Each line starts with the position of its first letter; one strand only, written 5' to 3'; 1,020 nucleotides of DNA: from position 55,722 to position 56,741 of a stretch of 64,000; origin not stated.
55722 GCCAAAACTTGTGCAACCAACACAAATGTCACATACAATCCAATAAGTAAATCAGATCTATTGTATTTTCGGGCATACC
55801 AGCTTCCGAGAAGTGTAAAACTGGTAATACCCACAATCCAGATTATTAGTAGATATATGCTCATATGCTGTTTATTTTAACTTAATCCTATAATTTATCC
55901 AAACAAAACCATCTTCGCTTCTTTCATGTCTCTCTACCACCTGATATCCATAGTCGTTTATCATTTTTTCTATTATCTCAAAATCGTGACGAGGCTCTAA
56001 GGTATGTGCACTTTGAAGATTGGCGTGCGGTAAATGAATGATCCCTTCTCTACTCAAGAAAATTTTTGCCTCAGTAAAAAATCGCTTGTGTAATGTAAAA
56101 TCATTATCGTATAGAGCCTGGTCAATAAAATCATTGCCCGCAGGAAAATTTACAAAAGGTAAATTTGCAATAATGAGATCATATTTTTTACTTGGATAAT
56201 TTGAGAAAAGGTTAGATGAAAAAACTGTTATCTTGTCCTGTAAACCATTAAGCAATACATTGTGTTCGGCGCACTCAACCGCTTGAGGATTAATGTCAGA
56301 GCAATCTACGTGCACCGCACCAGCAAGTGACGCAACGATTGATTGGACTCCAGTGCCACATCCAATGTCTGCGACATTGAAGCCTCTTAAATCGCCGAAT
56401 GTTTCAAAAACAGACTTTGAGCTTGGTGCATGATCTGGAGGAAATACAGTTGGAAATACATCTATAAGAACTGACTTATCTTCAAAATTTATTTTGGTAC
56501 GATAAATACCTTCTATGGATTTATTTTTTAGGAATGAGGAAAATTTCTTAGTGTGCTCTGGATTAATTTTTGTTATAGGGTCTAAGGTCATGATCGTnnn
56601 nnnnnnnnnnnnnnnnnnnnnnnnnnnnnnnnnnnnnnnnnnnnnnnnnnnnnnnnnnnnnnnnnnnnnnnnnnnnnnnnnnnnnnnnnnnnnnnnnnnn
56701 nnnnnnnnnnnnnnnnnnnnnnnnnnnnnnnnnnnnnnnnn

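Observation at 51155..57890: Candidate 7-deazapurine (queuosine-precursor) salvage operon built around an ABC transporter with two SsuA/ThiY-like binding proteins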

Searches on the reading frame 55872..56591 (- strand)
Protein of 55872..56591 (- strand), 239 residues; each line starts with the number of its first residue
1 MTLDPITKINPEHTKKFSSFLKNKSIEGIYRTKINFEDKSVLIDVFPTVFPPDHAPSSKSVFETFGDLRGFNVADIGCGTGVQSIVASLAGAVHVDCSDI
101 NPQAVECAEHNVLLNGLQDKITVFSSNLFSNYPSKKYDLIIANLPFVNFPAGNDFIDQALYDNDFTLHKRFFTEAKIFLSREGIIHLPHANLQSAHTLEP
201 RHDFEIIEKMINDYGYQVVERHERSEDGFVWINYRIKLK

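Call 3: search_protein_families(library=pfam, proteins=[window:55872-56591:-], max_evalue=0.01)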
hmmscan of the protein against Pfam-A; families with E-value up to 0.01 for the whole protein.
window:55872-56591:- (239 aa): 15 families
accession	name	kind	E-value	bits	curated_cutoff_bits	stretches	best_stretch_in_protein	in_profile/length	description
PF05175.20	MTS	-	4.7e-18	65.8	23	1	60-218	22-168/170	Methyltransferase small domain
PF06325.19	PrmA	-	3e-15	56.9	22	1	70-144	162-234/296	Ribosomal protein L11 methyltransferase (PrmA)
PF13649.12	Methyltransf_25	-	2.5e-07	31.7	27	1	73-150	1-78/97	Methyltransferase domain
PF13847.12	Methyltransf_31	-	3e-07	30.7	27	1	70-193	4-115/145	Methyltransferase domain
PF09445.16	Methyltransf_15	-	1.3e-06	28.5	22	1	73-189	4-123/165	RNA cap guanine-N2 methyltransferase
PF02475.24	TRM5-TYW2_MTfase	-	3.1e-06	27.7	28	1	72-160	39-124/164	TRM5/TYW2 methyltransferase domain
PF08242.18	Methyltransf_12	-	2.4e-05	25.4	30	1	75-144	2-73/98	Methyltransferase domain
PF08241.18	Methyltransf_11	-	7.1e-05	23.8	21.2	1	75-152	2-76/95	Methyltransferase domain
PF12847.13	Methyltransf_18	-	9.4e-05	22.9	27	1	72-141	17-87/151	Methyltransferase domain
PF10294.15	Methyltransf_16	-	0.00021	21.5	21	1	67-142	44-126/174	Lysine methyltransferase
PF01170.24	UPF0020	-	0.0004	20.6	22.3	1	94-148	78-133/197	RMKL-like, methyltransferase domain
PF02005.22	TRM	-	0.0013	18.5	27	1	63-140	50-124/376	N2,N2-dimethylguanosine tRNA methyltransferase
PF10354.15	BMT5-like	-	0.0017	19.1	24.7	1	130-222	71-154/168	rRNA (uridine-N3-)-methyltransferase BTM5-like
PF03848.20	TehB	-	0.0019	18.1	20.4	1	67-146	28-105/193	Tellurite resistance protein TehB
PF13489.12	Methyltransf_23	-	0.002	18.3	27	1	70-143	23-88/164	Methyltransferase domain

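Call 4: search_protein_families(library=ncbifam, proteins=[window:55872-56591:-], max_evalue=0.01)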
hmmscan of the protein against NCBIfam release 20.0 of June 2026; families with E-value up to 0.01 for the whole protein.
window:55872-56591:- (239 aa): 36 families (the best 25 are shown)
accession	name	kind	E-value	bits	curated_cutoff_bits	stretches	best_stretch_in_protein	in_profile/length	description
NF011529.0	PRK14968.1-3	equivalog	3e-22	79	162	1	41-196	8-163/198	putative methyltransferase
TIGR03533.1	L3_gln_methyl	equivalog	4.4e-15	55.8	229.7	1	72-150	124-203/284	50S ribosomal protein L3 N(5)-glutamine methyltransferase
TIGR03534.1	RF_mod_PrmC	equivalog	1.5e-14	54.1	199.1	1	71-194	90-224/253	peptide chain release factor N(5)-glutamine methyltransferase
TIGR00536.1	hemK_fam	subfamily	5.9e-14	51.8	115.5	1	72-148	117-194/286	HemK family protein methyltransferase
NF007023.0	PRK09489.1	equivalog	9.3e-14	51.3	295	1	38-147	164-272/342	16S rRNA (guanine(1207)-N(2))-methyltransferase RsmC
NF001785.0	PRK00517.2-2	equivalog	1.1e-13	51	188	1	67-144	143-219/282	50S ribosomal protein L11 methyltransferase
TIGR00406.1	prmA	equivalog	1.8e-13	50.6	183.15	1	67-144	157-233/288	50S ribosomal protein L11 methyltransferase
TIGR00537.1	hemK_rel_arch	hypoth_equivalog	1.1e-12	48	87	1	66-192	16-143/179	HemK2/MTQ2 family protein methyltransferase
NF001786.0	PRK00517.2-4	equivalog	3.5e-09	36.2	327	1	56-144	128-214/277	50S ribosomal protein L11 methyltransferase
NF043040.1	corrin_prot_MT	hypoth_equivalog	4.6e-09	36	180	1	69-150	41-124/216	corrinoid protein-associated methyltransferase CpaM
NF047853.1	tRm6a37MtseTrmN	equivalog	4.7e-09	36.3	350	1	72-186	46-165/244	tRNA(1)(Val) (adenine(37)-N(6))-methyltransferase TrmN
NF001790.0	PRK00517.3-3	equivalog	4.9e-09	35.9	269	1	67-144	120-199/262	50S ribosomal protein L11 methyltransferase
TIGR02021.1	BchM-ChlM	equivalog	1.1e-08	34.7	158.9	1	61-151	44-133/218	magnesium protoporphyrin IX methyltransferase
NF011530.0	PRK14968.1-4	equivalog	1.3e-08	34.4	243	1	70-151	40-114/202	putative methyltransferase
TIGR03704.1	PrmC_rel_meth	equivalog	1.4e-08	34.5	248.8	1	70-148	87-165/251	putative protein N(5)-glutamine methyltransferase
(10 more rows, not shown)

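Call 69: search_solved_structures(query=window:55872-56591:-, max_evalue=0.0001, show_alignments=2)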
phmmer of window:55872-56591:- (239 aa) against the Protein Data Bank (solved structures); distinct sequences matched with E-value up to 0.0001: 26.
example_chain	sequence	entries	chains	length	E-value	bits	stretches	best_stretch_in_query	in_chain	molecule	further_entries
9l4q_A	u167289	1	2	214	1.1e-08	38.3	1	93-183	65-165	Methyltransferase small domain-containing protein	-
9vkf_A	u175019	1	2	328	2.9e-08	36.9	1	72-167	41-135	Protein arginine N-methyltransferase 1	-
1g6q_1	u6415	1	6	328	2.9e-08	36.9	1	72-167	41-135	HNRNP ARGININE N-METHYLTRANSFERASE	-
9ohl_C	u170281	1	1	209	3.6e-08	36.6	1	24-148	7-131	rRNA N(6)-adenosine-methyltransferase METTL5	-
6h2u_A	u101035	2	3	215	3.8e-08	36.6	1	24-148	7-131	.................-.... protein 5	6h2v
3grz_A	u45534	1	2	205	4.2e-08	36.4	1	69-144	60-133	Ribosomal protein L11 methyltransferase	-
1dus_A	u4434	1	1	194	8.1e-08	35.5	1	71-152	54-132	MJ0882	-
1wy7_A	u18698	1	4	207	1e-07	35.2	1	60-148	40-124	hypothetical protein PH1948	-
2pjd_A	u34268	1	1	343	1.7e-07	34.4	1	43-147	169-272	Ribosomal RNA small subunit methyltransferase C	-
23ks_A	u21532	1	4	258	1.6e-06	31.3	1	72-187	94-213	Release factor glutamine methyltransferase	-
23lq_B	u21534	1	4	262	1.6e-06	31.2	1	72-187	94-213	Putative oxidase > apramycin biosynthesisN-methyltransferase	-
7wm6_A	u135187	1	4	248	5.3e-06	29.5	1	72-156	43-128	Methyltransferase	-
7wm5_A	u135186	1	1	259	5.8e-06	29.4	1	72-156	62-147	Methyltransferase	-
1ne2_A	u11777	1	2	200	1.2e-05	28.4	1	50-182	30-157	hypothetical protein ta1320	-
5u4t_A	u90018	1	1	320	1.7e-05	27.9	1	70-186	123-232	Putative gentamicin methyltransferase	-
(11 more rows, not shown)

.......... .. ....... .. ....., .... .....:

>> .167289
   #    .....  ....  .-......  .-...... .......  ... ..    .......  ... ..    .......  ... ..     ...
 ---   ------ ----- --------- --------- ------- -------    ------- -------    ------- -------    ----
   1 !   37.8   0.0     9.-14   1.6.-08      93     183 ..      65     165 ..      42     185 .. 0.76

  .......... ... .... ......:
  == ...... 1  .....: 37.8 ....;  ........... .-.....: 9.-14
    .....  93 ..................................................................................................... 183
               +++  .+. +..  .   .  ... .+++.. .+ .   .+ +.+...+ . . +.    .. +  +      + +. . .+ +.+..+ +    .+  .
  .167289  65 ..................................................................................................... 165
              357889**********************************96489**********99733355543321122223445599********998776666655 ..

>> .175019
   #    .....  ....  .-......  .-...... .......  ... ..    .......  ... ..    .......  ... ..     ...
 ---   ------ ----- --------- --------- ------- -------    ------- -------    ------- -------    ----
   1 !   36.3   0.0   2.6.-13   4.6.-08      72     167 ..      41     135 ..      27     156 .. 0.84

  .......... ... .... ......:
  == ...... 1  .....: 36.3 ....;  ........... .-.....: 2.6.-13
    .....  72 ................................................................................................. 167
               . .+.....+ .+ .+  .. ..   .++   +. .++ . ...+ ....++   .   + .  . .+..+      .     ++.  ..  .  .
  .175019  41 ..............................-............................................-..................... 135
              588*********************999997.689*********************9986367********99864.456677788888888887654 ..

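Call 73: search_protein_families(library=phrogs, proteins=[window:55872-56591:-], max_evalue=0.001)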
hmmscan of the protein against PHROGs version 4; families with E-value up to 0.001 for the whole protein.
window:55872-56591:- (239 aa): 3 families
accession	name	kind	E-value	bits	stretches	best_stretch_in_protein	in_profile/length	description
phrog_35227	-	unknown function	4.7e-05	24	1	118-190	111-198/242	-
phrog_23041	-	unknown function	0.00014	22.6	1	72-148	115-189/277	-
phrog_9133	-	unknown function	0.00014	20.8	1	69-160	755-841/1259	-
